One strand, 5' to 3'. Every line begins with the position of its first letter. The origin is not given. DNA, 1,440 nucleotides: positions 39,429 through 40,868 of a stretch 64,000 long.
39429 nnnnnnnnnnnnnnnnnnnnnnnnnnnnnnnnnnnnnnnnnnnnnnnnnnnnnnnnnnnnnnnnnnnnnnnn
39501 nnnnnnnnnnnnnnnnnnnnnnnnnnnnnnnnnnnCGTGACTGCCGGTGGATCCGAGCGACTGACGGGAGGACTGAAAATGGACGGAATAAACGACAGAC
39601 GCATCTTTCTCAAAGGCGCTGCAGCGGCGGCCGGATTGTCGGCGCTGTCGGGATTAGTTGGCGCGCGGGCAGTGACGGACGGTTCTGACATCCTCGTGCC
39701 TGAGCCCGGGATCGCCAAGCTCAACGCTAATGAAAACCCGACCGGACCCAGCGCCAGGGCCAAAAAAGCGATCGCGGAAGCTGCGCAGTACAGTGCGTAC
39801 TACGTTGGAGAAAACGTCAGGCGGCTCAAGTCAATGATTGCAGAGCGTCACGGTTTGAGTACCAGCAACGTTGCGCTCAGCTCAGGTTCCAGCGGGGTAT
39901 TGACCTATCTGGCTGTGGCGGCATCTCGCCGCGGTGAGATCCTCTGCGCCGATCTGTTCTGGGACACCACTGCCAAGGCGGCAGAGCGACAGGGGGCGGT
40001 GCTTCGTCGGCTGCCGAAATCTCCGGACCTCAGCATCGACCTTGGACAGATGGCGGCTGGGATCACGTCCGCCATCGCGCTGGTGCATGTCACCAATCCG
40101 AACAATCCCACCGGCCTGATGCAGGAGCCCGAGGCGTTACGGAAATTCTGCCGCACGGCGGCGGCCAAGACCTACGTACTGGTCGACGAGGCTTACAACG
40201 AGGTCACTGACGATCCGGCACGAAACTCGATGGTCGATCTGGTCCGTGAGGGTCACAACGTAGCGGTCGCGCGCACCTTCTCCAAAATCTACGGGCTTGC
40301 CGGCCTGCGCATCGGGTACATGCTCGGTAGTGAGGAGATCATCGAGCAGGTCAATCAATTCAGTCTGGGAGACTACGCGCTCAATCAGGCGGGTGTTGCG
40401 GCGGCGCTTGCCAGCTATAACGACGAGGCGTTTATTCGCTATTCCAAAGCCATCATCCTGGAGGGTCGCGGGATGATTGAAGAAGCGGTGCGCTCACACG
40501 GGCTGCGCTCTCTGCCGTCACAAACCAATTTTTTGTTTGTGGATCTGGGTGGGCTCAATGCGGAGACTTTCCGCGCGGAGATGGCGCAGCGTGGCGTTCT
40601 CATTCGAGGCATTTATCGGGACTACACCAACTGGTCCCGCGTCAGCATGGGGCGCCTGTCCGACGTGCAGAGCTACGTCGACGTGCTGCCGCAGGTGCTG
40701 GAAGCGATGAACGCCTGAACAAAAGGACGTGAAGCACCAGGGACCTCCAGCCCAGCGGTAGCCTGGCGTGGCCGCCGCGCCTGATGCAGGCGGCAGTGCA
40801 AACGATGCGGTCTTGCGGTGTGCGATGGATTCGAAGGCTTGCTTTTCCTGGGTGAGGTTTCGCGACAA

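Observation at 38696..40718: HisC-family PLP aminotransferase with a Tat signal peptide, downstream of a TauE/SafE exporter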

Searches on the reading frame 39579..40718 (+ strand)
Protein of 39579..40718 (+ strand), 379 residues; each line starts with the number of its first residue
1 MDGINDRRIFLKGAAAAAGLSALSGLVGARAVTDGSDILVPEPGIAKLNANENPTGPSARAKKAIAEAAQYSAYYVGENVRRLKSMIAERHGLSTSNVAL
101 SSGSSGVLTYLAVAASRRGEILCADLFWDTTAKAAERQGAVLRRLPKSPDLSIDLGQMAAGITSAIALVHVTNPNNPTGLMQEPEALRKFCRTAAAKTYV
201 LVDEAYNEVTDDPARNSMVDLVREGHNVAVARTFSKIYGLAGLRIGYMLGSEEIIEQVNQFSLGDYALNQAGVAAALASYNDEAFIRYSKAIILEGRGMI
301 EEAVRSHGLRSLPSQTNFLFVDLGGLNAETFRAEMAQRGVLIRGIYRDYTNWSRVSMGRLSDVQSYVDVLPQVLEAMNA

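Call 3: search_protein_families(library=pfam, proteins=[window:39579-40718:+])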
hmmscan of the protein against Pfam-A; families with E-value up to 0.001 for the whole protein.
window:39579-40718:+ (379 aa): 4 families
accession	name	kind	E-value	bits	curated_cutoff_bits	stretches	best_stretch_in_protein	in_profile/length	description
PF00155.27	Aminotran_1_2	-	5.6e-44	151.2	19.7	1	46-361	4-352/361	Aminotransferase class I and II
PF00266.25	Aminotran_5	-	2.9e-07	30.2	21.5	1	132-264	106-227/371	Aminotransferase class-V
PF01212.27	Beta_elim_lyase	-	4.4e-05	23.4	27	1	57-199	10-163/288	Beta-eliminating lyase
PF01041.23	DegT_DnrJ_EryC1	-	0.00027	20.7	19.8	1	61-170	7-120/360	DegT/DnrJ/EryC1/StrS aminotransferase family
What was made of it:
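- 39579..40718 (+): Tat-exported HisC-fold PLP aminotransferase precursor, 379 aa. Pfam PF00155 scores E = 5.6e-44 (call 3).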

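Call 4: search_protein_families(library=ncbifam, proteins=[window:39579-40718:+])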
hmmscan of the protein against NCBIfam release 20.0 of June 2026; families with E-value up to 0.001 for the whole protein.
window:39579-40718:+ (379 aa): 66 families (the best 25 are shown)
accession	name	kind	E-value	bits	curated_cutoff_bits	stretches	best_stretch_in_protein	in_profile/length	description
NF006580.0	PRK09105.1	subfamily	1.3e-67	228.3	444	1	6-375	6-372/375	pyridoxal phosphate-dependent aminotransferase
TIGR01141.1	hisC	equivalog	3.1e-62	210.5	276.55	1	44-371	21-347/349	histidinol-phosphate transaminase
NF002878.0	PRK03321.1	subfamily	1.7e-59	201.4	374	1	44-372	23-347/352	histidinol-phosphate transaminase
NF003496.0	PRK05166.1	equivalog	1.2e-55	188.7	540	1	44-376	37-372/373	histidinol-phosphate transaminase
NF051461.1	pyoverd_PtaA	equivalog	1.4e-55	188.5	500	1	40-369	31-355/359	pyoverdine biosynthesis transaminase PtaA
NF006014.0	PRK08153.1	equivalog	4.4e-48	164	510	1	46-377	36-367/370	pyridoxal phosphate-dependent aminotransferase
TIGR01140.1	L_thr_O3P_dcar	equivalog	4.2e-43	147.7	290.55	1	40-346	14-303/331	threonine-phosphate decarboxylase CobD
NF002877.0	PRK03317.1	equivalog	8.1e-38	130.2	409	1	47-376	35-369/374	histidinol-phosphate transaminase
NF005915.1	PRK07908.1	equivalog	1.5e-28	100.2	360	1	45-343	14-301/332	Rv2231c family histidinol phosphate aminotransferase CobC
NF041364.1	GntC_guanitoxin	equivalog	2.5e-28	99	415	1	61-341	20-320/356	guanitoxin biosynthesis PLP-dependent (S)-gamma-hydroxy-L-arginine cyclodehydratase GntC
NF002726.0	PRK02610.1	equivalog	1.9e-27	96.2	391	1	46-374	31-369/374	histidinol-phosphate transaminase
NF053748.1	bifunc_CobBC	exception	1.6e-26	92.9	950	1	43-343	480-766/797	bifunctional hydrogenobyrinic acid a,c-diamide synthase/histidinol phosphate aminotransferase CobBC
NF004870.0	PRK06225.1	equivalog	4e-26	91.6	351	1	43-348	28-344/380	pyridoxal phosphate-dependent aminotransferase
NF005593.0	PRK07324.1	equivalog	4.8e-19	68.7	476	1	150-314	138-304/373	aminotransferase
TIGR03947.1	viomycin_VioD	equivalog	5.7e-19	68.2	390.9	1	81-266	54-240/359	capreomycidine synthase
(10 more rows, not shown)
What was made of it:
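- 39579..40718 (+): NCBIfam NF006580 scores 228 bits, TIGR01141 210 bits and PtaA 188 bits, all below their cut-offs (call 4).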

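Call 5: find_homologous_proteins(query=window:39579-40718:+)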
Query window:39579-40718:+ (379 aa): 2163 proteins with E <= 0.001 among 8000 candidates; the best 120 are listed.
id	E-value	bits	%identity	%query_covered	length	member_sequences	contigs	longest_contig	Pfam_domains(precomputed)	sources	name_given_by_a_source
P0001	5.8e-239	810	99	100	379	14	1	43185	PF00155.28,PF00266.26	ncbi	-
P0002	1.7e-164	565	70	100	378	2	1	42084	PF00155.28,PF00266.26,PF01041.24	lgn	-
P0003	3.8e-164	564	70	100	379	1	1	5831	PF00155.28,PF00266.26,PF01041.24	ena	-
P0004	5.2e-158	544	68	100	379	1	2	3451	PF00155.28,PF00266.26,PF01041.24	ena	-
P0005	9.9e-158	543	74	90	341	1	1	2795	PF00155.28,PF00266.26,PF01053.27,PF01041.24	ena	-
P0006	4.7e-157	540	68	99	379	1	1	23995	PF00155.28,PF00266.26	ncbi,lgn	ncbi:MAG: histidinol-phosphate transaminase [Pseudomonadota bacterium]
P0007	5.0e-156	537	70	99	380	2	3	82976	PF00155.28,PF00266.26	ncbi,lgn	-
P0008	9.0e-156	536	69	100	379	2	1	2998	PF00155.28,PF00266.26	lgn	-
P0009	4.8e-143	494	66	89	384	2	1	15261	PF00155.28,PF00266.26,PF01212.28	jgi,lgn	jgi:histidinol-phosphate aminotransferase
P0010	5.3e-142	491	66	89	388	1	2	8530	PF00155.28,PF00266.26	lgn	-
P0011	7.5e-142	490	65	89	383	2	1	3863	PF00155.28,PF00266.26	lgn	-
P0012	2.3e-141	489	65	89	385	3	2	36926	PF00155.28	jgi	jgi:histidinol-phosphate aminotransferase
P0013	3.0e-140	485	65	89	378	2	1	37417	PF00155.28,PF00266.26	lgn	-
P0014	5.4e-140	484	62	98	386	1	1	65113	PF00155.28,PF00266.26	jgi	jgi:histidinol-phosphate aminotransferase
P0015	1.3e-139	483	64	89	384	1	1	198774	PF00155.28,PF00266.26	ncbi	-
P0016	2.9e-139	482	65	89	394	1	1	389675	PF00155.28,PF00266.26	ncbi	ncbi:MAG: histidinol-phosphate transaminase [Pseudomonadales bacterium]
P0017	4.2e-139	481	62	98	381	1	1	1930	PF00155.28,PF00266.26,PF01053.27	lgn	-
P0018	4.9e-139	481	62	98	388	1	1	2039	PF00155.28,PF00266.26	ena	-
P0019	6.6e-139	481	62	98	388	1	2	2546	PF00155.28,PF00266.26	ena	-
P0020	7.9e-139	481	60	98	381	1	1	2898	PF00155.28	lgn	-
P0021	1.3e-138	480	62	99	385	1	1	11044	PF00155.28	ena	-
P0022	1.5e-138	480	60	99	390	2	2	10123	PF00155.28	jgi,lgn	-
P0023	2.2e-138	479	64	89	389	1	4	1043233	PF00155.28,PF00266.26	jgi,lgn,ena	-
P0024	2.8e-138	479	60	98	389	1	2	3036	PF00155.28,PF00266.26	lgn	-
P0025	3.1e-138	479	62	98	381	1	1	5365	PF00155.28,PF00266.26,PF01053.27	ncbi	-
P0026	7.3e-138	477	59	98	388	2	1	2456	PF00155.28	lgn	-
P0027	8.7e-138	477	60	99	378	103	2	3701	PF00155.28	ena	-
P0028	8.8e-138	477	65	86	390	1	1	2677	PF00155.28,PF00266.26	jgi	-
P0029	8.8e-138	477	59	98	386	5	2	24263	PF00155.28,PF00266.26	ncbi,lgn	ncbi:MAG: pyridoxal phosphate-dependent aminotransferase [Pseudomonadales bacterium]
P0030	1.2e-137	477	65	89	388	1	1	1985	PF00155.28,PF00266.26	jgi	jgi:histidinol-phosphate aminotransferase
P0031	1.3e-137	477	61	99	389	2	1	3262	PF00155.28,PF00266.26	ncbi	-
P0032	1.4e-137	476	61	98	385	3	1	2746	PF00155.28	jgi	-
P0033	2.3e-137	476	64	89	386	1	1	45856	PF00155.28,PF00266.26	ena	-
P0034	4.9e-137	475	60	98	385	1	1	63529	PF00155.28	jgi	-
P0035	5.1e-137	475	60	99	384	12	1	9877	PF00155.28,PF00266.26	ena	-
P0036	6.5e-137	474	63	89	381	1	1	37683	PF00155.28,PF00266.26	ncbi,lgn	-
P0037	1.4e-136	473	59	100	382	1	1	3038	PF00155.28,PF00266.26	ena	-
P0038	1.8e-136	473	63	87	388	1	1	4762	PF00155.28,PF00266.26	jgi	jgi:histidinol-phosphate aminotransferase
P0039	4.0e-136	472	60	98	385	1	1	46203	PF00155.28,PF00266.26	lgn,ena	-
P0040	4.1e-136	472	59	99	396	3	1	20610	PF00155.28,PF00266.26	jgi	-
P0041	5.2e-136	471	64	88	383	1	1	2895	PF00155.28,PF00266.26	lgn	-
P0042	9.4e-136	470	61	99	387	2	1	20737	PF00155.28,PF00266.26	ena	-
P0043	1.4e-135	470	60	99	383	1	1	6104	PF00155.28,PF00266.26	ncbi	-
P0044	1.9e-135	469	62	99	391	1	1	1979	PF00155.28,PF00266.26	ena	-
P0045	2.0e-135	469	61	98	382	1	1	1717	PF00155.28,PF00266.26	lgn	-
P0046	2.3e-135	469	59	99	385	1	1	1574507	PF00155.28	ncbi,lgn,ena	-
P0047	2.8e-135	469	64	89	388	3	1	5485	PF00155.28,PF00266.26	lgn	-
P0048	3.1e-135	469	61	97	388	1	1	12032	PF00155.28,PF00266.26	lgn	-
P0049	4.0e-135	468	60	99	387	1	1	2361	PF00155.28,PF00266.26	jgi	jgi:histidinol-phosphate aminotransferase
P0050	4.1e-135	468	61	99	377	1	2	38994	PF00155.28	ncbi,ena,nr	ncbi:MAG: histidinol-phosphate transaminase [Pseudomonadota bacterium]|nr:histidinol-phosphate trans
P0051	4.1e-135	468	60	98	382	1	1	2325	PF00155.28,PF00266.26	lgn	-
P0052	5.5e-135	468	60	99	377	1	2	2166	PF00155.28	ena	-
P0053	5.9e-135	468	64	89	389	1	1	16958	PF00155.28,PF00266.26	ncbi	-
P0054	8.2e-135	467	58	100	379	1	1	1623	PF00155.28,PF00266.26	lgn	-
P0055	9.7e-135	467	60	97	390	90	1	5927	PF00155.28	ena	-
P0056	9.9e-135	467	60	99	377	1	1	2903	PF00155.28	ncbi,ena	-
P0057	1.2e-134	467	59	98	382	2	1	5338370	PF00155.28,PF00266.26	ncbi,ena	-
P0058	1.3e-134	467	60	99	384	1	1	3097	PF00155.28,PF00266.26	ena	-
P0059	1.3e-134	467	60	99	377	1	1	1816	PF00155.28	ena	-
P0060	1.4e-134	467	60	97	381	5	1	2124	PF00155.28,PF00266.26,PF01053.27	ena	-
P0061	1.5e-134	467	64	89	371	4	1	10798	PF00155.28,PF00266.26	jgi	jgi:histidinol-phosphate aminotransferase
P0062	1.6e-134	466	57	98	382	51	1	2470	PF00155.28,PF00266.26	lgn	-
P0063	1.8e-134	466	61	98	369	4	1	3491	PF00155.28,PF00266.26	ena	-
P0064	1.9e-134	466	62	89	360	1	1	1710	PF00155.28,PF00266.26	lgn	-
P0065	3.4e-134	465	63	89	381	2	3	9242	PF00155.28,PF00266.26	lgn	-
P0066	3.5e-134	465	60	98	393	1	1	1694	PF00155.28,PF00266.26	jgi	-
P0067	4.0e-134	465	59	98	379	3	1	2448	PF00155.28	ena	-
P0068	4.1e-134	465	59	97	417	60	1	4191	PF00155.28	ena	-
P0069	7.4e-134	464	63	89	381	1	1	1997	PF00155.28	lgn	-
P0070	8.1e-134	464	60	98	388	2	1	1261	PF00155.28,PF00266.26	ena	-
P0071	8.5e-134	464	64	89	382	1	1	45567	PF00155.28,PF00266.26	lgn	-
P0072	8.9e-134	464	60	99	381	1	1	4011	PF00155.28,PF00266.26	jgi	-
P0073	9.1e-134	464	59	98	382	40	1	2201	PF00155.28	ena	-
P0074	9.6e-134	464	63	89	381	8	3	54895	PF00155.28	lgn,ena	-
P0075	9.8e-134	464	59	98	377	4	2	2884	PF00155.28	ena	-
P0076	1.0e-133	464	60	97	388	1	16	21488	PF00155.28,PF00266.26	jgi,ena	jgi:histidinol-phosphate aminotransferase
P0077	1.1e-133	464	61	92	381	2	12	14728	PF00155.28,PF00266.26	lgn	-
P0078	1.1e-133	464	61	99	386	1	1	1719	PF00155.28,PF00266.26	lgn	-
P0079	1.2e-133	463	62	89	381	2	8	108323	PF00155.28,PF00266.26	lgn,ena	-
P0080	1.3e-133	463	60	98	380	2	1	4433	PF00155.28,PF00266.26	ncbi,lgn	ncbi:MAG: histidinol-phosphate transaminase [Pseudomonadota bacterium]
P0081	1.3e-133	463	59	99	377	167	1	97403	PF00155.28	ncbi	-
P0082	2.2e-133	463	59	99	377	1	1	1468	PF00155.28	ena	-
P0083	2.2e-133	463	58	98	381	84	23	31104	PF00155.28,PF00266.26,PF01053.27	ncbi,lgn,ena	-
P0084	2.3e-133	463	58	98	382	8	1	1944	PF00155.28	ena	-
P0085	2.3e-133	463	59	98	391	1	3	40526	PF00155.28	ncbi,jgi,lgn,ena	jgi:histidinol-phosphate aminotransferase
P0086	3.0e-133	462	59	99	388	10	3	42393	PF00155.28,PF00266.26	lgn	-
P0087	3.2e-133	462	58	97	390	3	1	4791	PF00155.28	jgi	jgi:histidinol-phosphate aminotransferase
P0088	3.7e-133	462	64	89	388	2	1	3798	PF00155.28,PF00266.26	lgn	-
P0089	3.8e-133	462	59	98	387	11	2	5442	PF00155.28,PF00266.26,PF01041.24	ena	-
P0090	4.1e-133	462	60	97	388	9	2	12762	PF00155.28,PF00266.26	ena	-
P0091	4.3e-133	462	60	98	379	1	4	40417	PF00155.28,PF00266.26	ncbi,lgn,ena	-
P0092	4.4e-133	462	58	98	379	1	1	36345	PF00155.28,PF00266.26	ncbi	ncbi:MAG: histidinol-phosphate transaminase [Pseudomonadota bacterium]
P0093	4.9e-133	462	60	97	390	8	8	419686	PF00155.28,PF00266.26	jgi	jgi:histidinol-phosphate aminotransferase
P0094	5.2e-133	461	62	89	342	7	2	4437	PF00155.28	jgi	jgi:histidinol-phosphate aminotransferase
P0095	5.8e-133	461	58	97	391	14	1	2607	PF00155.28,PF00266.26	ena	-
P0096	5.9e-133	461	61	97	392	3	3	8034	PF00155.28,PF00266.26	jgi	jgi:histidinol-phosphate aminotransferase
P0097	6.0e-133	461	62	89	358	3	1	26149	PF00155.28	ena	-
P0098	6.9e-133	461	59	99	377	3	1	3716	PF00155.28,PF00266.26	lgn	-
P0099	9.9e-133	460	63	89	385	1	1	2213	PF00155.28,PF00266.26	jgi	-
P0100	1.1e-132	460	62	89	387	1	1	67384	PF00155.28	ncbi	-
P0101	1.2e-132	460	60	97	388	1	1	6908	PF00155.28,PF00266.26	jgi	jgi:histidinol-phosphate aminotransferase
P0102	1.3e-132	460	59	99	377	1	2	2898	PF00155.28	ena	-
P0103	1.3e-132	460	62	89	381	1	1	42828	PF00155.28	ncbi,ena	-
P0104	1.4e-132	460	62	85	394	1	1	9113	PF00155.28,PF00266.26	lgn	-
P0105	1.6e-132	460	60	98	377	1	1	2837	PF00155.28,PF00266.26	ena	-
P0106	1.6e-132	460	58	98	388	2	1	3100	PF00155.28,PF00266.26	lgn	-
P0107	1.8e-132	460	59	98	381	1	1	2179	PF00155.28,PF00266.26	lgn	-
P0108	1.8e-132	460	60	99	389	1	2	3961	PF00155.28,PF00266.26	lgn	-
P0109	2.0e-132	459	58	99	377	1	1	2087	PF00155.28,PF00266.26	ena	-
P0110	2.3e-132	459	60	97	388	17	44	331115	PF00155.28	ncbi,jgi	ncbi:MAG: histidinol-phosphate aminotransferase [Paraglaciecola sp.]|jgi:histidinol-phosphate aminot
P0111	2.8e-132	459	62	88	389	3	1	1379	PF00155.28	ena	-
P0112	3.0e-132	459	62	88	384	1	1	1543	PF00155.28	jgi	-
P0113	3.1e-132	459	57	98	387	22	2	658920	PF00155.28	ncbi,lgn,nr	ncbi:MAG: aminotransferase class I/II-fold pyridoxal phosphate-dependent enzyme [Pseudomonadaceae ba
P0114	3.2e-132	459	58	99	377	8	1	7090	PF00155.28,PF00266.26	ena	-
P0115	3.3e-132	459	60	89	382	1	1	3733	PF00155.28,PF00266.26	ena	-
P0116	3.9e-132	459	62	89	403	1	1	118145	PF00155.28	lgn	-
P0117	4.1e-132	458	62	89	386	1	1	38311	PF00155.28,PF00266.26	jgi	-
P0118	4.7e-132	458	62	89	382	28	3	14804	PF00155.28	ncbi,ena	-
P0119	5.0e-132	458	59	99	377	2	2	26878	PF00155.28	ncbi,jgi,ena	jgi:histidinol-phosphate aminotransferase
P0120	5.1e-132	458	59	99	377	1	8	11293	PF00155.28,PF00266.26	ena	-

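Call 8: find_encoding_contigs(protein=P0001, flank=10000, max_places=3)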
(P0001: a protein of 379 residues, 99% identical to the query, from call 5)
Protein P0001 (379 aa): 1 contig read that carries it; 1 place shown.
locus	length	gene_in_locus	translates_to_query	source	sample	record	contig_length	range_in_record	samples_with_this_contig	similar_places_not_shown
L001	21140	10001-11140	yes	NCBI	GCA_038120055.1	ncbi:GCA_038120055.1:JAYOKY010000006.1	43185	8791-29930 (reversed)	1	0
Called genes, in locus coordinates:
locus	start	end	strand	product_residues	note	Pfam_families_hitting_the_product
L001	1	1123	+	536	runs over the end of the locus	PF00070:Pyr_redox (faint), PF00743:FMO-like, PF01266:DAO (faint), PF07992:Pyr_redox_2, PF13450:NAD_binding_8, PF13738:Pyr_redox_3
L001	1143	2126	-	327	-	PF02558:ApbA, PF03807:F420_oxidored (weak), PF08546:ApbA_C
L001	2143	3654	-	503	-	PF00501:AMP-binding, PF13193:AMP-binding_C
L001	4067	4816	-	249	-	PF13489:Methyltransf_23 (faint), PF08241:Methyltransf_11, PF08242:Methyltransf_12 (weak), PF13649:Methyltransf_25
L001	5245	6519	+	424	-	PF13433:Peripla_BP_5, PF13458:Peripla_BP_6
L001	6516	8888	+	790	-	PF04273:BLH_phosphatase, PF00672:HAMP (weak), PF00015:MCPsignal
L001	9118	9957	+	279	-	PF01925:TauE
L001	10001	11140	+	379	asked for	PF00155:Aminotran_1_2, PF00266:Aminotran_5 (weak)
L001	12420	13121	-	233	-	PF10677:DUF2490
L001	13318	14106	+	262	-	PF03473:MOSC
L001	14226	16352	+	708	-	PF04879:Molybdop_Fe4S4, PF00384:Molybdopterin, PF01568:Molydop_binding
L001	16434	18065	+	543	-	PF00070:Pyr_redox (faint), PF00743:FMO-like, PF00890:FAD_binding_2 (weak), PF01266:DAO (weak), PF01946:Thi4 (faint), PF07992:Pyr_redox_2, PF13450:NAD_binding_8, PF13738:Pyr_redox_3, +3 more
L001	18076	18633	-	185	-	PF13759:2OG-FeII_Oxy_5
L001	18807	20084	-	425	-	PF01979:Amidohydro_1, PF07969:Amidohydro_3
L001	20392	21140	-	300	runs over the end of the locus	-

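Call 9: find_related_loci(query=window:39579-40718:+, collection=genome_contigs, flank=10000)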
Query window:39579-40718:+ (379 aa) in genome_contigs; peptide patterns used: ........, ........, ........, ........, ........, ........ (x = any residue, [..] = any of these).
599 stretches matched a pattern (row limit reached: there are more); 504 encode a relative of the query (tblastn E <= 1e-3); the best 80 are kept; 80 distinct loci.
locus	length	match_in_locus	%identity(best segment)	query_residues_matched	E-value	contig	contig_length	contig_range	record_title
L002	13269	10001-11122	68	6-379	1e-163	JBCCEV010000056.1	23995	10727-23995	MAG: Pseudomonadota bacterium isolate P01_B01_bin.115 k141_2509383_length_23995_cov_11.9126, whole genome shotgun sequen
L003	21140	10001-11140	70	1-379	3e-160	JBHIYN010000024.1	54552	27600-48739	MAG: Gammaproteobacteria bacterium isolate MAG77 WDNA06_bin.19.orig_24, whole genome shotgun sequence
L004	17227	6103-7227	60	1-376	5e-145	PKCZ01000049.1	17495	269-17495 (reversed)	MAG: Proteobacteria bacterium isolate Gammapro10 c_000000000580, whole genome shotgun sequence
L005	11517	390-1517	59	1-376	6e-145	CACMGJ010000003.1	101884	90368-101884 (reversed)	MAG: Halieaceae bacterium isolate AG-891-G07 genome assembly, contig: AG-891-G07_NODE_3, whole genome shotgun sequence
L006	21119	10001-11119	59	5-377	5e-145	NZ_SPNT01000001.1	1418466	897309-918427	Nitratireductor sp. XY-223 NODE_1_length_1418466_cov_52.905788, whole genome shotgun sequence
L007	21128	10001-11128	61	6-376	6e-145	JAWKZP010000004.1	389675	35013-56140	MAG: Pseudomonadales bacterium isolate ABC1.202 ABC1.202.fa-4, whole genome shotgun sequence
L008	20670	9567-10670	59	1-368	7e-143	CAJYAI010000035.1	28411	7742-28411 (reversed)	MAG TPA_asm: uncultured Alteromonadaceae bacterium isolate ERR2098371_bin.22_MetaBAT_v2.12.1_MAG genome assembly, contig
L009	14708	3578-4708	58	7-379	2e-142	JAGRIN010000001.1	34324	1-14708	MAG: Pseudomonadales bacterium isolate HKST-UBA223 NODE_1_length_34324_cov_2.646013, whole genome shotgun sequence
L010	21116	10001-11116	59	6-375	4e-142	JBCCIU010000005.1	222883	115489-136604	MAG: Pseudomonadota bacterium isolate P01_B01_bin.98 k141_3584843_length_222883_cov_23.9711, whole genome shotgun sequen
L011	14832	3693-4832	59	7-379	5e-142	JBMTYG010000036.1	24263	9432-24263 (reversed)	MAG: Pseudomonadales bacterium isolate LKB_V7_S19_100percent_par_LKB_V7_S19_metabat.128 NODE_1136_length_24263_cov_5.147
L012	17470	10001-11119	58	6-378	2e-141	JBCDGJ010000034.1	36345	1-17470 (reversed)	MAG: Pseudomonadota bacterium isolate P01_H01_bin.13 k141_2992870_length_36345_cov_13.0021, whole genome shotgun sequenc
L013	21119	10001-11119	60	7-375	1e-140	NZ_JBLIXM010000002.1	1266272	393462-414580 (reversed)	Paraglaciecola sp. 2405UD69-4 2405UD69-4_2, whole genome shotgun sequence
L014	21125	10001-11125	61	7-379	1e-140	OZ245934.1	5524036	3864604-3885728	MAG: Pseudomonadales bacterium isolate f039b650-14e4-42ae-aa71-d0a7a8ef2667 genome assembly, chromosome: 1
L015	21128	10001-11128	59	7-375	1e-140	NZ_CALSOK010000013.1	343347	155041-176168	MAG: uncultured Paraglaciecola sp. isolate AC_MB354 contig_35068_AC_MB354, whole genome shotgun sequence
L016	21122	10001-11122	58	1-375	3e-140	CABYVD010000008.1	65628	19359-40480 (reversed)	MAG: Halieaceae bacterium isolate AG-895-A22 genome assembly, contig: AG-895-A22_NODE_8, whole genome shotgun sequence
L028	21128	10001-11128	59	7-375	3e-138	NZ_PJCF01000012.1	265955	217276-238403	Paraglaciecola sp. MB-3u-78 contig9, whole genome shotgun sequence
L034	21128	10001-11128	59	7-379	2e-137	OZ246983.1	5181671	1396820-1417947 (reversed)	MAG: Candidatus Azotimanducaceae bacterium isolate 4fa3b10b-92e5-4927-86fe-d6c44098c84f genome assembly, chromosome: 1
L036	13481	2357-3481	57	3-375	5e-137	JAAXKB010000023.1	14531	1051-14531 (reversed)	MAG: Gammaproteobacteria bacterium isolate SW42618_bin_3 NODE_1383_length_14531_cov_20.622548, whole genome shotgun sequ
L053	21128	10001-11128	60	7-375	7e-135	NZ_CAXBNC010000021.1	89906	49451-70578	MAG: uncultured Paraglaciecola sp. isolate ERR2762163_binner123_Refined_38 ERZ3422068.238, whole genome shotgun sequence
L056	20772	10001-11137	55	7-377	2e-134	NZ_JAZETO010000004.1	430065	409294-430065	Alteromonas sp. S015 4, whole genome shotgun sequence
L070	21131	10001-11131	56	7-378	3e-132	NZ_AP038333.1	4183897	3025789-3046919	Alteromonas sp. D210916BOD_24 chromosome, complete genome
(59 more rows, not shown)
